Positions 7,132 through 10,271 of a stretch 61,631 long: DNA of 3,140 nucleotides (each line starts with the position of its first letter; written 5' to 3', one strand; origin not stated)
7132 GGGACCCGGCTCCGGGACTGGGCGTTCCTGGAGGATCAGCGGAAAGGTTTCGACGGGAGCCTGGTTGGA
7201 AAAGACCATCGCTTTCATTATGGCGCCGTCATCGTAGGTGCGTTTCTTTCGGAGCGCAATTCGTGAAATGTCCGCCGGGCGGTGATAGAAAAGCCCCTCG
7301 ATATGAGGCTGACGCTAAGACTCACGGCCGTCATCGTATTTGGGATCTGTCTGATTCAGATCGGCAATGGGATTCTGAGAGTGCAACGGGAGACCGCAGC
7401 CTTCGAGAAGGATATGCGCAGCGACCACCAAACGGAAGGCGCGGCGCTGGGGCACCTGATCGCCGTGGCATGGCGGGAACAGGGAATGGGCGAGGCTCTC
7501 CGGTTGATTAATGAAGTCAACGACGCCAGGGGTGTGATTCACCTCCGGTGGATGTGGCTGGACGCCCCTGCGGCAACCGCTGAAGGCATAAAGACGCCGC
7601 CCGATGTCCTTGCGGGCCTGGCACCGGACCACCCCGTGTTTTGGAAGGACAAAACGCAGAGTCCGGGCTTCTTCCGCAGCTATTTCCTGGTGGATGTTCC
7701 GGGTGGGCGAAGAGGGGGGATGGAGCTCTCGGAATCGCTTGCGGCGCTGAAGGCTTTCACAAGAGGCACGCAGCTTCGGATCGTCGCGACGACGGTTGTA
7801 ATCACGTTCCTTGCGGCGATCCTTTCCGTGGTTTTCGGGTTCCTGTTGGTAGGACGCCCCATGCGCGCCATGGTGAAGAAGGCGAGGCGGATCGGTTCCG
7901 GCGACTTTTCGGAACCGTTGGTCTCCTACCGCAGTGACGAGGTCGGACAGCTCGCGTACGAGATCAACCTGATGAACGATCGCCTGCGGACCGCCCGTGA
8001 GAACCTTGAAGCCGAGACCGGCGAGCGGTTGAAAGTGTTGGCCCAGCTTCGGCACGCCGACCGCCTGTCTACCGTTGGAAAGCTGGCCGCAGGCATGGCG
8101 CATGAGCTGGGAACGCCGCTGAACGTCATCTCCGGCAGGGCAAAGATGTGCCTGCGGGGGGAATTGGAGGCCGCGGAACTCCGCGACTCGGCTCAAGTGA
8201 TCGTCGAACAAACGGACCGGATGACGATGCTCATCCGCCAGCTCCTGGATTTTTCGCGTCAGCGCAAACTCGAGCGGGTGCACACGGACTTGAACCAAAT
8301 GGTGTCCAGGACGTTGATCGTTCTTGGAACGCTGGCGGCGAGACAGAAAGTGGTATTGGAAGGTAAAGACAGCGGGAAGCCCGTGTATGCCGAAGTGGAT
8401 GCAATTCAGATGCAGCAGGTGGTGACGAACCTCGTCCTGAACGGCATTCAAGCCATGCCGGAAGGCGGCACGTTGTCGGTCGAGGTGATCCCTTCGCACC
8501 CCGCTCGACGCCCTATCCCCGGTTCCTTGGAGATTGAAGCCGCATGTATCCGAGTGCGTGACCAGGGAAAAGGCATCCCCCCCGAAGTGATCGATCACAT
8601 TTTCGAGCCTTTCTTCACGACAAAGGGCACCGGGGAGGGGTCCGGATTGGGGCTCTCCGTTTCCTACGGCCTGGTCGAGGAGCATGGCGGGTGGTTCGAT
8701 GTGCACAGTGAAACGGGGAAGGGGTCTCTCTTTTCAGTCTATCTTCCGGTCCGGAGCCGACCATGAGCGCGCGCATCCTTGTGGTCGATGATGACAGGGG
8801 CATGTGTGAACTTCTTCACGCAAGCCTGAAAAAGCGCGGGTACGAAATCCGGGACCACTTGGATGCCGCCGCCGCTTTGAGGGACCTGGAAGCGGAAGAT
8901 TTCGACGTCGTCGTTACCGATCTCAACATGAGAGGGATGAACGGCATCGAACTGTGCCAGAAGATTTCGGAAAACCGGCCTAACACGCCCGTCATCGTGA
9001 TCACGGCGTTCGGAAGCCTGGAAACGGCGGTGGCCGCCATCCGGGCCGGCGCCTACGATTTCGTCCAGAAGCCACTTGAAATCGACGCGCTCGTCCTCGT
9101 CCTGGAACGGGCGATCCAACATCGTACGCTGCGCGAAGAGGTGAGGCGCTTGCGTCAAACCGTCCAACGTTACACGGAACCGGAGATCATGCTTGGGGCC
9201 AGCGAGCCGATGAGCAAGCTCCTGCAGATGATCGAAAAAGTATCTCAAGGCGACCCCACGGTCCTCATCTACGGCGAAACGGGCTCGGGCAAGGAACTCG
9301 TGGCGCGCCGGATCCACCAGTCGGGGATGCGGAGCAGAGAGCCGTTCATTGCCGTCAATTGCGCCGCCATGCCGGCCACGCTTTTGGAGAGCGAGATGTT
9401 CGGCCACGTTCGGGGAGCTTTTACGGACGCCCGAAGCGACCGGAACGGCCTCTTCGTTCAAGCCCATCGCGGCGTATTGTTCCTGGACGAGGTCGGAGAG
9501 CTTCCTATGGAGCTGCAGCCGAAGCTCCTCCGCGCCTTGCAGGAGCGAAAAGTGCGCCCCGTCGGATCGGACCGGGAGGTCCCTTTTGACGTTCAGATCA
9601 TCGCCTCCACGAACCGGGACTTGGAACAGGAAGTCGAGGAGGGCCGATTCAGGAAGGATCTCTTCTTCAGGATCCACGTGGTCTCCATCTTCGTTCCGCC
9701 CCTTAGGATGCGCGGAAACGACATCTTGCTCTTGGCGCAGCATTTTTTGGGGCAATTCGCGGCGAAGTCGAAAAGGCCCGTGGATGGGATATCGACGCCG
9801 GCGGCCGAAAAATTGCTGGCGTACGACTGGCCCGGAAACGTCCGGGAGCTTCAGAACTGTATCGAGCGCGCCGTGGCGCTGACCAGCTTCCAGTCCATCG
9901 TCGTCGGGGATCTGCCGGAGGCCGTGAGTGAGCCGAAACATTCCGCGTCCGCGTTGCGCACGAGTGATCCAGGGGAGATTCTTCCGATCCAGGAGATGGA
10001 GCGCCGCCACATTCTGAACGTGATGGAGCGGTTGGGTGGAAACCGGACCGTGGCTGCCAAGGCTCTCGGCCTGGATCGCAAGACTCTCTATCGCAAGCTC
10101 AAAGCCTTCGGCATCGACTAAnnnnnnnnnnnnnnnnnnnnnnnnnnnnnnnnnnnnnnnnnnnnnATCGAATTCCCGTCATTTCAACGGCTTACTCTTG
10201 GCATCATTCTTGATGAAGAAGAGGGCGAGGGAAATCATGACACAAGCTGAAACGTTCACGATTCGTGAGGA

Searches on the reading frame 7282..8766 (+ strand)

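Call 59: search_protein_families(library=pfam, proteins=[window:7282-8766:+], max_evalue=0.00001)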
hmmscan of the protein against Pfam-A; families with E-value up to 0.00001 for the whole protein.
window:7282-8766:+ (494 aa): 3 families
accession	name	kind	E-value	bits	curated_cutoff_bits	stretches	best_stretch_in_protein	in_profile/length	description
PF02518.31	HATPase_c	-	6e-26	91.5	26.4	1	373-491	2-110/111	Histidine kinase-, DNA gyrase B-, and HSP90-like ATPase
PF00512.31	HisKA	-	2.4e-15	56.8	26.9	1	266-327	3-63/66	His Kinase A (phospho-acceptor) domain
PF00672.30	HAMP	-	1.5e-08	35.2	25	1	192-236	8-52/53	HAMP domain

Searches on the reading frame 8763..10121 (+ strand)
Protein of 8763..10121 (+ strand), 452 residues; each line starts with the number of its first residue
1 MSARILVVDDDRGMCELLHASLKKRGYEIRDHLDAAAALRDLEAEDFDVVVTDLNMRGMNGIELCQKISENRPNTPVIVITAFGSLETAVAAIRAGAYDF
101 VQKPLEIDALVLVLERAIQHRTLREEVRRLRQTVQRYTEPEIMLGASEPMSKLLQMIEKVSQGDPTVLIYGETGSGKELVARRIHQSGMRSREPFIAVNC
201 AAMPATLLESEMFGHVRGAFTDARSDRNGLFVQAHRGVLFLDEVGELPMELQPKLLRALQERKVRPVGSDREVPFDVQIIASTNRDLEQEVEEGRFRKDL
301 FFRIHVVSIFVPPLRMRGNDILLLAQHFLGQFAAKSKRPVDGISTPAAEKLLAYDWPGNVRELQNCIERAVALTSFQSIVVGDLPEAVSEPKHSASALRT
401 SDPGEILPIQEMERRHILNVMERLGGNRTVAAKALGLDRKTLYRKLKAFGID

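Call 59: search_protein_families(library=pfam, proteins=[window:8763-10121:+], max_evalue=0.00001)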
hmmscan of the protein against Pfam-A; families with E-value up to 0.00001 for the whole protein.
window:8763-10121:+ (452 aa): 8 families
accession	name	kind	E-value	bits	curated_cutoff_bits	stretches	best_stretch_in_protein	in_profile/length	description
PF00158.32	Sigma54_activat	-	1.8e-67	226.7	20.2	1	144-309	2-167/168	Sigma-54 interaction domain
PF00072.30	Response_reg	-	1e-30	106.6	30.2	1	5-113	1-109/111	Response regulator receiver domain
PF25601.1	AAA_lid_14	-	4.2e-25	87.8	27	1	315-397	1-83/87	AAA+ ATPase lid domain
PF14532.12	Sigma54_activ_2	-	5.8e-23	82.1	25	1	144-314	1-138/138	Sigma-54 interaction domain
PF02954.25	HTH_8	-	4.2e-13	49.2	22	1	410-449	3-42/42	Bacterial regulatory protein, Fis family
PF07728.20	AAA_5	-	1.8e-08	34.9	22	1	167-286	2-124/139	AAA domain (dynein-related subfamily)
PF01078.27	Mg_chelatase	-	1.8e-07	31.2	20.3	0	227-284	98-157/207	Magnesium chelatase, subunit ChlI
PF00004.35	AAA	-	1.2e-06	29.4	21.2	1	167-302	1-129/131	ATPase family associated with various cellular activities (AAA)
